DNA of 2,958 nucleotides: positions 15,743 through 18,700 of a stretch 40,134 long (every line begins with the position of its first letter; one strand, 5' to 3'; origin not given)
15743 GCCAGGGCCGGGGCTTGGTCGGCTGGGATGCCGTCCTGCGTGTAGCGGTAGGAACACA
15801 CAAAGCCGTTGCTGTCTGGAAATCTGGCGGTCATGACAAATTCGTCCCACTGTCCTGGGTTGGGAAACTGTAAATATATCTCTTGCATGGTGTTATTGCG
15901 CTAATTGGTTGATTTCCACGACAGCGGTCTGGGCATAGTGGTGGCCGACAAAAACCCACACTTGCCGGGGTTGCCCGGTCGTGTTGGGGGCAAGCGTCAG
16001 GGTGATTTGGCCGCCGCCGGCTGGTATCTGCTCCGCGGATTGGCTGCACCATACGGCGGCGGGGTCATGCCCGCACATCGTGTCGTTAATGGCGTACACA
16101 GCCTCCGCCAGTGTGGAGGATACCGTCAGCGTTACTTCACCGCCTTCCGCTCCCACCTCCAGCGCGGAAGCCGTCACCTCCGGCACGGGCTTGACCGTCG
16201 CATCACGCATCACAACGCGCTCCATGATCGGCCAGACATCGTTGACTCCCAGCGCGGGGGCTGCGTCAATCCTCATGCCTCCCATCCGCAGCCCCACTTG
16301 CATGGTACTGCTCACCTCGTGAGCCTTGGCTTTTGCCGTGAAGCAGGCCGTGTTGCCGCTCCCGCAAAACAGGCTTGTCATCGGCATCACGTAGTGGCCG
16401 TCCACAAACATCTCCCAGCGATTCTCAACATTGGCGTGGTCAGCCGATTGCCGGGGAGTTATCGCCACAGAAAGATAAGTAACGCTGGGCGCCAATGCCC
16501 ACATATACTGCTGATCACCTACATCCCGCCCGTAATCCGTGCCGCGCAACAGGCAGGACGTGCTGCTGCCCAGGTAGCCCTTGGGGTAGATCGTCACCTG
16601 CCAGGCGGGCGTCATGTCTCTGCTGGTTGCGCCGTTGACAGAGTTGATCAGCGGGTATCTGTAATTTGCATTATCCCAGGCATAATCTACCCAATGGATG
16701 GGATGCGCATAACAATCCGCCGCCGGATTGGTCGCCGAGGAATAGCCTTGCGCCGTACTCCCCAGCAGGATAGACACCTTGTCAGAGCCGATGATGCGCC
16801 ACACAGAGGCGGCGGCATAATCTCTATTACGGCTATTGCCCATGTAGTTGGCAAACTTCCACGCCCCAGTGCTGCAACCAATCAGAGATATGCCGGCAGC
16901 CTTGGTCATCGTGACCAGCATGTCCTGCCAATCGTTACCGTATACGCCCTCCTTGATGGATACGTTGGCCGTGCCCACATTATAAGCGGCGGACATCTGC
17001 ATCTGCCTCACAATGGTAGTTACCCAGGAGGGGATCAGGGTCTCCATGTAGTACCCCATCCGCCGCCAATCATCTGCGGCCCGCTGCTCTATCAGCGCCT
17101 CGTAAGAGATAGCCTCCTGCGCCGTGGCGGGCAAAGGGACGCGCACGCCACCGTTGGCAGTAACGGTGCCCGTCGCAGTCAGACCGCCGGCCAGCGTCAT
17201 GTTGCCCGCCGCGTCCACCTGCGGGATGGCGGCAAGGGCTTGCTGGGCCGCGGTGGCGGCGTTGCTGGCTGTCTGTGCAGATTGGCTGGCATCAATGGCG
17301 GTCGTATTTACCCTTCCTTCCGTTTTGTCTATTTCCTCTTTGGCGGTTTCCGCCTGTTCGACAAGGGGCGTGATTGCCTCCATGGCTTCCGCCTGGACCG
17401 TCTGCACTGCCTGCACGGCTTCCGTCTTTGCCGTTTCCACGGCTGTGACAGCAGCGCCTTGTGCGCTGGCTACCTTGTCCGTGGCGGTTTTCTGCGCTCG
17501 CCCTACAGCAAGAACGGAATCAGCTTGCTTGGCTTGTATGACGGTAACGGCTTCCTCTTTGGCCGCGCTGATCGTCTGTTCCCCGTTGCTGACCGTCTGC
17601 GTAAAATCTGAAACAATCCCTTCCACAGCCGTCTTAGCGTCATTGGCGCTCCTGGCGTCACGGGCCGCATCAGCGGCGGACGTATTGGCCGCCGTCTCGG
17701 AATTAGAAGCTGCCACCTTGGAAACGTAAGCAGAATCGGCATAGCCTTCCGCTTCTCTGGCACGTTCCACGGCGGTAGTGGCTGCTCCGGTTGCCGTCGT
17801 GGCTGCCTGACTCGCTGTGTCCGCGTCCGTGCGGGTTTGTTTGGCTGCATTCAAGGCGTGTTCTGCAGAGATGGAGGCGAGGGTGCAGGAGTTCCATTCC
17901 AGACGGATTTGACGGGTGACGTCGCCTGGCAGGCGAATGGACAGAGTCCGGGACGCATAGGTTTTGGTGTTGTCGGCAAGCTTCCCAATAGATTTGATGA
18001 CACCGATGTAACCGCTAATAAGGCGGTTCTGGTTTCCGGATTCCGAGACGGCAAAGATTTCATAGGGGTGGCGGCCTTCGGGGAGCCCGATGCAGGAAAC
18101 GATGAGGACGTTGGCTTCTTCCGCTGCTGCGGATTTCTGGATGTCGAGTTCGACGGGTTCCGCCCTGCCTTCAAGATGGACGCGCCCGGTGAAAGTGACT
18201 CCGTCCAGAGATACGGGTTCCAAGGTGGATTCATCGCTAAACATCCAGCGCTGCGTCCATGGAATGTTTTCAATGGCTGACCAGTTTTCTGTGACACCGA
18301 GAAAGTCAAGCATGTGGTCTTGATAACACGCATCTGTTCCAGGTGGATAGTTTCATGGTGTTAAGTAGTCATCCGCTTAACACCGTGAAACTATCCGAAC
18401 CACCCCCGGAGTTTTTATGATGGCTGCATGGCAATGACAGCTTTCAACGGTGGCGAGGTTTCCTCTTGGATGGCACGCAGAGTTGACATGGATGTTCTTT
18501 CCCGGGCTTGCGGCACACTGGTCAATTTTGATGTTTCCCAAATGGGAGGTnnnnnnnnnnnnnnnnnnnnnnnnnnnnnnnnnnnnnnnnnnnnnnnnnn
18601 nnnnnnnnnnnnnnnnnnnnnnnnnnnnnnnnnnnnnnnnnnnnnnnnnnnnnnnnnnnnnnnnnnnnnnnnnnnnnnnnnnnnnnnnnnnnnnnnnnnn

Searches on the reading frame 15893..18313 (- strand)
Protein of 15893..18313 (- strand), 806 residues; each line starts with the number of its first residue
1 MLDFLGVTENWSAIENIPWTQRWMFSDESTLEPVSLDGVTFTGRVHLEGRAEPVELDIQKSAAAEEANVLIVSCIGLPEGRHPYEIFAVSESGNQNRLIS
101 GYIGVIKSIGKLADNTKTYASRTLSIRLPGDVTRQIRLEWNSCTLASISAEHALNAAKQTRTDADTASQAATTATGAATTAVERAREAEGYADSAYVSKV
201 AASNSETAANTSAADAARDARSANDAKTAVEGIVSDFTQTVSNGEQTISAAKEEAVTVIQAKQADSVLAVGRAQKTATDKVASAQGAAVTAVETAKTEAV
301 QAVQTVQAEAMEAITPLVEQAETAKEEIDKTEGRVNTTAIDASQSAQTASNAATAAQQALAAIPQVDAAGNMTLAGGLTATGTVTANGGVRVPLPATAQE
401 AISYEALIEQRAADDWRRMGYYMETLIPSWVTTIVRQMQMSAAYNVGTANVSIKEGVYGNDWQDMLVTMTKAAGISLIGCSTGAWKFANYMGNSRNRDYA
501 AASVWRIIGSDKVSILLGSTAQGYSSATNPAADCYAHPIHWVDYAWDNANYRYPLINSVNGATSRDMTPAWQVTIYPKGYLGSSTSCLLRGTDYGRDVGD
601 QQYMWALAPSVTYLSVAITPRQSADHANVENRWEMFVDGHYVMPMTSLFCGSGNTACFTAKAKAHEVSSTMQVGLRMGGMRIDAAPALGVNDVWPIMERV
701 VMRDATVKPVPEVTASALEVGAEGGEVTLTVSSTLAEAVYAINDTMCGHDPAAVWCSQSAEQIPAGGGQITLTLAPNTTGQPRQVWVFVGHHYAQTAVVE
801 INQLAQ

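Call 8: search_protein_families(library=phrogs, proteins=[window:15893-18313:-])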
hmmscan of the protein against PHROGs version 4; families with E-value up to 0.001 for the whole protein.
window:15893-18313:- (806 aa): 0 families

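Call 9: search_protein_families(library=pfam, proteins=[window:15893-18313:-], max_evalue=0.01)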
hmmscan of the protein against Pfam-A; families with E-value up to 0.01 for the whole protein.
window:15893-18313:- (806 aa): 0 families

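Call 23: search_solved_structures(query=window:15893-18313:-, max_evalue=0.1)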
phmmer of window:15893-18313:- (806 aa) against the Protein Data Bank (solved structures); distinct sequences matched with E-value up to 0.1: 2.
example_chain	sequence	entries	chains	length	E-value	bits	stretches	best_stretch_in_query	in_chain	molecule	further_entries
9vkp_d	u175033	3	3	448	0.0055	18.3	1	256-332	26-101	ATP synthase subunit b-delta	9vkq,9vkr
9mu7_G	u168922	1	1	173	0.088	14.3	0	637-690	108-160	DNA-directed RNA polymerase II subunit RPB7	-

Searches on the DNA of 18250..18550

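Call 63: search_rna_families(source=window, start=18250, end=18550, threshold=evalue, max_evalue=1)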
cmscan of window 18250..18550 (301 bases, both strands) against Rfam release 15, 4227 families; matches with E-value up to 1: 3.
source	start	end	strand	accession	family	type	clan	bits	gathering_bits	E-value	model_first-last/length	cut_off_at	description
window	18340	18406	+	RF00256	mir-196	Gene; miRNA;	-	38.7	55.4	1.6e-07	1-77/77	no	mir-196 microRNA precursor family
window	18340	18406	-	RF00256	mir-196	Gene; miRNA;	-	30.9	55.4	3e-05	1-77/77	no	mir-196 microRNA precursor family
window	18342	18401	+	RF04300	mir-39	Gene; miRNA;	CL00088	19.4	62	0.36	1-74/74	no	mir-39 microRNA precursor family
